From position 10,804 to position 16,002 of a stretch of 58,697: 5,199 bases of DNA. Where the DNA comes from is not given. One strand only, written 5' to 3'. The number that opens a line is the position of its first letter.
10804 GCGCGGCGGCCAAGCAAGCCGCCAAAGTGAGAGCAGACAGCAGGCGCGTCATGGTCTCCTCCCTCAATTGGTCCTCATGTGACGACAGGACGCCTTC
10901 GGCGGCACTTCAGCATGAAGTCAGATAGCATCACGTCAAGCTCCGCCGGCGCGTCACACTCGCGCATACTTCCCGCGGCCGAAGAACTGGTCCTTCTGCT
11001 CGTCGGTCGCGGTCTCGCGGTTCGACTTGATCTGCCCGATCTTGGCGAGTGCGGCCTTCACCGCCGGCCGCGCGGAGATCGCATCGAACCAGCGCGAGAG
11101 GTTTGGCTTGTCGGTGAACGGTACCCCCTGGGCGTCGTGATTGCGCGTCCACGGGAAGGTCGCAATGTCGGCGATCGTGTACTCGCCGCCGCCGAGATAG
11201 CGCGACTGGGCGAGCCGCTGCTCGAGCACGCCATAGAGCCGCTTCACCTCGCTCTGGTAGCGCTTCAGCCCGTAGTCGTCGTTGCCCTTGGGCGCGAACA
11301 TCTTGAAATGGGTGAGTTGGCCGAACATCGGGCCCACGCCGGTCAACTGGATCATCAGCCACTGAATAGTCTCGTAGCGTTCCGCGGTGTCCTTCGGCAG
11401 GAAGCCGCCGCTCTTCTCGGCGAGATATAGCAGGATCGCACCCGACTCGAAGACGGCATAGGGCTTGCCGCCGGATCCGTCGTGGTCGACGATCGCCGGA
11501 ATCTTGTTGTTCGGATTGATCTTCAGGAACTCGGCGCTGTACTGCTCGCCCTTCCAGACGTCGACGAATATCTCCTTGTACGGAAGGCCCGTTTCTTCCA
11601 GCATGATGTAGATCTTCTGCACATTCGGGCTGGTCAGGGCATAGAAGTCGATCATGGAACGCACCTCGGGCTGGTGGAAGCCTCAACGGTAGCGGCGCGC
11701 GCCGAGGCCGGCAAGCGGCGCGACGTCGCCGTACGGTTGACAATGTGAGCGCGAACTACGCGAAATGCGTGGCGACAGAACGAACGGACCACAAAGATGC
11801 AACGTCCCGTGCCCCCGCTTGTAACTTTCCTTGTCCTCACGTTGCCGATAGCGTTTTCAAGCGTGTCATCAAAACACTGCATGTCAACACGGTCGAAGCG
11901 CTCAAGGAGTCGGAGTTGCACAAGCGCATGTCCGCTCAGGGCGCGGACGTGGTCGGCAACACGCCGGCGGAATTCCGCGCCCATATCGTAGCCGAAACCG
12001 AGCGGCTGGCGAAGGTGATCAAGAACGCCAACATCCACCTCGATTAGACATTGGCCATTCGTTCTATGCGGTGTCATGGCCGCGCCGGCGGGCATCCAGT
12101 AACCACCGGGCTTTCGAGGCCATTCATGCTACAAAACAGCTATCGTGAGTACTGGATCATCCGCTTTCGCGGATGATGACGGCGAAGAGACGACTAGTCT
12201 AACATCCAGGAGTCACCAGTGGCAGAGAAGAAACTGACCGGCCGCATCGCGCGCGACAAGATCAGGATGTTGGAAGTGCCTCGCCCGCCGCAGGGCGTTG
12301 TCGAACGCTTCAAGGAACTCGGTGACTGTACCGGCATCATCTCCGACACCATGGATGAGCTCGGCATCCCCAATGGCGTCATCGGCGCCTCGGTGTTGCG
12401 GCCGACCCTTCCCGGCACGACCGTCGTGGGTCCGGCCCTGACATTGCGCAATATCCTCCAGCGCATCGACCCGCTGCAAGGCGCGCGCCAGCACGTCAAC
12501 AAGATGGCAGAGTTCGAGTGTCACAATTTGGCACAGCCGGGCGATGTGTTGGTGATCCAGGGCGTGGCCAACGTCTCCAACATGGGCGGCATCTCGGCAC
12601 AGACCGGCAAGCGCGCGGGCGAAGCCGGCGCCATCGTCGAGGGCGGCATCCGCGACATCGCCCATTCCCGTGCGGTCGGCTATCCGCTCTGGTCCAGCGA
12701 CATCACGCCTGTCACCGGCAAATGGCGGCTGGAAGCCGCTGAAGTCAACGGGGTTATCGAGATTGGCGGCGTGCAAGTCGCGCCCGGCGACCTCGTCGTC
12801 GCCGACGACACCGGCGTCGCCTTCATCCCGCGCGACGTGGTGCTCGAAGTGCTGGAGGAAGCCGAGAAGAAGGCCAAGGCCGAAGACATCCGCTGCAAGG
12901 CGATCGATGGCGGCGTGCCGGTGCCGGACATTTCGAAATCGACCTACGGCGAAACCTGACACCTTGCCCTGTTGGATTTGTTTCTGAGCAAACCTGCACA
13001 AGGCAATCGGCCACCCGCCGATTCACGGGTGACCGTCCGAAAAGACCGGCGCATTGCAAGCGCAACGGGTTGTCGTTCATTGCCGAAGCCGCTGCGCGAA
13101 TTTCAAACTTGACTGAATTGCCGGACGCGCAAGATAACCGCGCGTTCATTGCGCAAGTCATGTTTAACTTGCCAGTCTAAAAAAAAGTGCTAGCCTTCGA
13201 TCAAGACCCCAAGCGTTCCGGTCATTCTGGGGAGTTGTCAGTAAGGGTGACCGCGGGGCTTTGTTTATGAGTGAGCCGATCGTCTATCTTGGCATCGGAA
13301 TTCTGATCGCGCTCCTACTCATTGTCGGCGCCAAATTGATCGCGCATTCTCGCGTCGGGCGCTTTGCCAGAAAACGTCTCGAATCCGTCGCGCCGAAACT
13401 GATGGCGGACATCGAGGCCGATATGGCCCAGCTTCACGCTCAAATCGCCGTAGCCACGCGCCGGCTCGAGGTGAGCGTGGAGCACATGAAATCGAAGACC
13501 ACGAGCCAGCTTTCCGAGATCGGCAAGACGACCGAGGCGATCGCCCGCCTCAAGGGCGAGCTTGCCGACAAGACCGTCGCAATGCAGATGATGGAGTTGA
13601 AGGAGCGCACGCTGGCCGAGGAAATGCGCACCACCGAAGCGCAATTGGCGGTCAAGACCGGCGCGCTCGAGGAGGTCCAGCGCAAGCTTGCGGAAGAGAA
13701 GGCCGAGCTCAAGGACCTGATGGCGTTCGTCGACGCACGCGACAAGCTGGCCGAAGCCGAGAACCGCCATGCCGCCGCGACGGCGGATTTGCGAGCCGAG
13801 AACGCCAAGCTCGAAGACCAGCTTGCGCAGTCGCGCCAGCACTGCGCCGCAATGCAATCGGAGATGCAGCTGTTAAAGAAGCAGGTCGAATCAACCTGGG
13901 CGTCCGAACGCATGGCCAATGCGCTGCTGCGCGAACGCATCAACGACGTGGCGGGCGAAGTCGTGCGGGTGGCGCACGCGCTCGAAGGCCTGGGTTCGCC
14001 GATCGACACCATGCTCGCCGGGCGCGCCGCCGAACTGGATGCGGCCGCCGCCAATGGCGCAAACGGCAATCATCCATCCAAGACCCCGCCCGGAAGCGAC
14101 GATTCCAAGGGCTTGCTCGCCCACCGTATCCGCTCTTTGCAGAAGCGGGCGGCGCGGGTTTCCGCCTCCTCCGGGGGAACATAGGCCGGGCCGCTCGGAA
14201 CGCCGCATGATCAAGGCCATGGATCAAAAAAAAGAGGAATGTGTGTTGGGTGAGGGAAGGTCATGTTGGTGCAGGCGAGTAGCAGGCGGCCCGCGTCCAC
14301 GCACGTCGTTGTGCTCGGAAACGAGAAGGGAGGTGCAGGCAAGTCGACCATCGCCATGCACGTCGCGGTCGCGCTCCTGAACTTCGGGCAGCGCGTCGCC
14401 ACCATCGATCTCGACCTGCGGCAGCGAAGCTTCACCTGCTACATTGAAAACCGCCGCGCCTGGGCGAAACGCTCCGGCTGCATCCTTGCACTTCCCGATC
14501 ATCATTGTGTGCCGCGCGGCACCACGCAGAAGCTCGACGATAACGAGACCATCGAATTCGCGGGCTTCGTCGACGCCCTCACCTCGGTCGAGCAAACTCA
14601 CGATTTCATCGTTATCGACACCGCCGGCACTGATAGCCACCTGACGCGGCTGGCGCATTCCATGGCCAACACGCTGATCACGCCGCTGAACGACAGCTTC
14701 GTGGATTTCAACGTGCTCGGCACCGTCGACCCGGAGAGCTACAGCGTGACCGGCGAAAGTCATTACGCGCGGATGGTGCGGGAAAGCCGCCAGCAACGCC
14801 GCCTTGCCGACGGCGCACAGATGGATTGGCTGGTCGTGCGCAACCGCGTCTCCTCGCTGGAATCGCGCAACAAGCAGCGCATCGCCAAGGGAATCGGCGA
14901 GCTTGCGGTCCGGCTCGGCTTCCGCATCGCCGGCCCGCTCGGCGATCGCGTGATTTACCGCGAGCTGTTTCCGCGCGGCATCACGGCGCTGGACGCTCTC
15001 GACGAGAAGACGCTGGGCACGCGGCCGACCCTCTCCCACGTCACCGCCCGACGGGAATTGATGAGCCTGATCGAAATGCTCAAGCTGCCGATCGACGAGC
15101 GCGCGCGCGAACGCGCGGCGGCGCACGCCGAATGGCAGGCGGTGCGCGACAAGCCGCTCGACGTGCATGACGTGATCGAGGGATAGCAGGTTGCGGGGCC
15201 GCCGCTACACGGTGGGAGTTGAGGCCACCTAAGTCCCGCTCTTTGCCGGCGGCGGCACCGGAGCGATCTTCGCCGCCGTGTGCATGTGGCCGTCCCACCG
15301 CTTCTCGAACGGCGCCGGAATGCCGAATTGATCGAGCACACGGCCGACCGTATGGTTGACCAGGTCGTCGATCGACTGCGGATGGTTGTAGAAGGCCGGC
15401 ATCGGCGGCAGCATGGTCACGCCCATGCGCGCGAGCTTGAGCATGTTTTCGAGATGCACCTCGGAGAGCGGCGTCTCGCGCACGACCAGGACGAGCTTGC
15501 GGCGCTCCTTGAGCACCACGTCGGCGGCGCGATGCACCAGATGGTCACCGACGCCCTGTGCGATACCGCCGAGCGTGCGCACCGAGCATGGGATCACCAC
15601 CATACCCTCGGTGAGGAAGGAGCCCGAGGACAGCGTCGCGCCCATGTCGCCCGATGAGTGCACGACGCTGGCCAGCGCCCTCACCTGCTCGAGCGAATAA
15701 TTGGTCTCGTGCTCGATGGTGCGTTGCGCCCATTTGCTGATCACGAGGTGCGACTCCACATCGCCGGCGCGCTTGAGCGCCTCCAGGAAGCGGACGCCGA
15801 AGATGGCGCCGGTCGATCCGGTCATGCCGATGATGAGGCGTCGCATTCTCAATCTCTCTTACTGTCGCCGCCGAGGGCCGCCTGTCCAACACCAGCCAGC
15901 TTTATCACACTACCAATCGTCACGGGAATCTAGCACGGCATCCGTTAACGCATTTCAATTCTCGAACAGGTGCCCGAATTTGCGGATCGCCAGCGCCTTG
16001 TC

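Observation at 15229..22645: MarR-associated prFMN locus: two divergent UbiD paralogues bracketing an acyl-CoA ligase, plus UbiX, a hotdog thioesterase and Idi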

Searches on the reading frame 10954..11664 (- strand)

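Call 11: search_protein_families(library=pfam, proteins=[window:10954-11664:-], max_evalue=0.00001)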
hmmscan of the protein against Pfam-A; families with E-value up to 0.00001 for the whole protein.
window:10954-11664:- (236 aa): 6 families
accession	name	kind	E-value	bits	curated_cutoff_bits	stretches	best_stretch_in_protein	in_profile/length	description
PF13409.12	GST_N_2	-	1.2e-15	58.3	25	1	11-83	1-69/70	Glutathione S-transferase, N-terminal domain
PF02798.26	GST_N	-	5.1e-15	56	20.9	1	8-83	7-76/76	Glutathione S-transferase, N-terminal domain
PF13417.12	GST_N_3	-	2.8e-13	50.4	22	1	8-86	3-72/75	Glutathione S-transferase, N-terminal domain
PF00043.30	GST_C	-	1e-11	45.3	20.7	1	122-200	13-93/93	Glutathione S-transferase, C-terminal domain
PF13410.11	GST_C_2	-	2.3e-09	37.7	24.9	1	133-195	4-69/69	Glutathione S-transferase, C-terminal domain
PF14497.11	GST_C_3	-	5.1e-07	30.3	21.6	1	135-207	26-102/104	Glutathione S-transferase, C-terminal domain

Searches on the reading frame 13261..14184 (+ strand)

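Call 3: search_protein_families(library=pfam, proteins=[window:13261-14184:+])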
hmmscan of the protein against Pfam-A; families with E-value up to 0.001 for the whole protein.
window:13261-14184:+ (307 aa): 1 family
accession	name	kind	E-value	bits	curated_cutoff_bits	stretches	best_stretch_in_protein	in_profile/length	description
PF00038.26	Filament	-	3.9e-05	23.9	40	1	52-205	141-289/313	Intermediate filament protein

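Call 4: search_protein_families(library=ncbifam, proteins=[window:13261-14184:+])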
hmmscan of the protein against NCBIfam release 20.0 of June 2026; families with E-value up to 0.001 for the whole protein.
window:13261-14184:+ (307 aa): 4 families
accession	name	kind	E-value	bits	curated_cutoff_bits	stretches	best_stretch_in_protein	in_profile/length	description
TIGR02168.1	SMC_prok_B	equivalog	6.4e-06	24.2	567.35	1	49-228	770-952/1181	chromosome segregation protein SMC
TIGR02169.1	SMC_prok_A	equivalog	6.4e-06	24.1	729.4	1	46-221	288-470/1165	chromosome segregation protein SMC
TIGR04523.1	Mplasa_alph_rch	subfamily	7.8e-05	20.8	270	1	68-230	121-276/745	helix-rich protein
NF045487.1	ASRP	equivalog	0.0007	18.3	300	0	66-235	312-477/593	archaea-specific SMC-related protein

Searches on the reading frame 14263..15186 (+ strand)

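Call 11: search_protein_families(library=pfam, proteins=[window:14263-15186:+], max_evalue=0.00001)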
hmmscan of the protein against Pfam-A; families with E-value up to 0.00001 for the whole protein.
window:14263-15186:+ (307 aa): 5 families
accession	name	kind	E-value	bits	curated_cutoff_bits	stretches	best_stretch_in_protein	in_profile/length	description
PF09140.17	MipZ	-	2e-108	362.1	20.7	1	14-276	1-261/262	ATPase MipZ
PF13614.12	AAA_31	-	3.6e-13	50.3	27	1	14-58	2-45/177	AAA domain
PF01656.29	CbiA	-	2.4e-08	34.4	25.4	1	18-55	3-40/125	CobQ/CobB/MinD/ParA nucleotide binding domain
PF10609.15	ParA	-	6.5e-07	29.5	27.1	1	14-57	4-47/246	NUBPL iron-transfer P-loop NTPase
PF25199.1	nSTAND_NTPase5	-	8.2e-06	26.1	34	0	12-56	41-84/145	Novel STAND NTPase 5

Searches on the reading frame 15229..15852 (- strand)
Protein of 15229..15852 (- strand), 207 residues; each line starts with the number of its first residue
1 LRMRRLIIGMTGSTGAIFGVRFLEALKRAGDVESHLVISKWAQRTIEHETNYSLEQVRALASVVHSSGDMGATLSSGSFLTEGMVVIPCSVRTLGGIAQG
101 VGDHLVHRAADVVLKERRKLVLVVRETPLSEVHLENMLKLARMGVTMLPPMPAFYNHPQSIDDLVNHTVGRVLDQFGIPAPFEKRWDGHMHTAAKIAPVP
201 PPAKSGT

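Call 3: search_protein_families(library=pfam, proteins=[window:15229-15852:-])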
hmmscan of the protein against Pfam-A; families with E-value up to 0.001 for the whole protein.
window:15229-15852:- (207 aa): 1 family
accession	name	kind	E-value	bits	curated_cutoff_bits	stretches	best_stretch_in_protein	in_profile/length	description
PF02441.25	Flavoprotein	-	2.5e-44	151.2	22.7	1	5-176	2-162/162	Flavoprotein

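Call 4: search_protein_families(library=ncbifam, proteins=[window:15229-15852:-])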
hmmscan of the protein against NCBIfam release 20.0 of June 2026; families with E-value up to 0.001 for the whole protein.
window:15229-15852:- (207 aa): 5 families
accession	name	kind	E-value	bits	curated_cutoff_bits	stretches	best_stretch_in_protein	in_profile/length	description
NF041206.1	VdcB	exception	1.9e-85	285.2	290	1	5-188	1-184/184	non-oxidative hydroxyarylic acid decarboxylases subunit B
NF041218.1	BagM_FevK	exception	2.2e-85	285.4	420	1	5-197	2-194/215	bagremycin/ferroverdin biosynthesis UbiX family decarboxylase BagM/FevK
NF004685.0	PRK06029.1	subfamily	1.2e-77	260.2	188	1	3-188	1-186/187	UbiX family flavin prenyltransferase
TIGR00421.1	ubiX_pad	subfamily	1.6e-73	246.3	108.9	1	5-186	1-181/181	UbiX family flavin prenyltransferase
TIGR00521.1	coaBC_dfp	equivalog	0.00091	18.4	219.7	0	4-153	4-152/392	bifunctional phosphopantothenoylcysteine decarboxylase/phosphopantothenate--cysteine ligase CoaBC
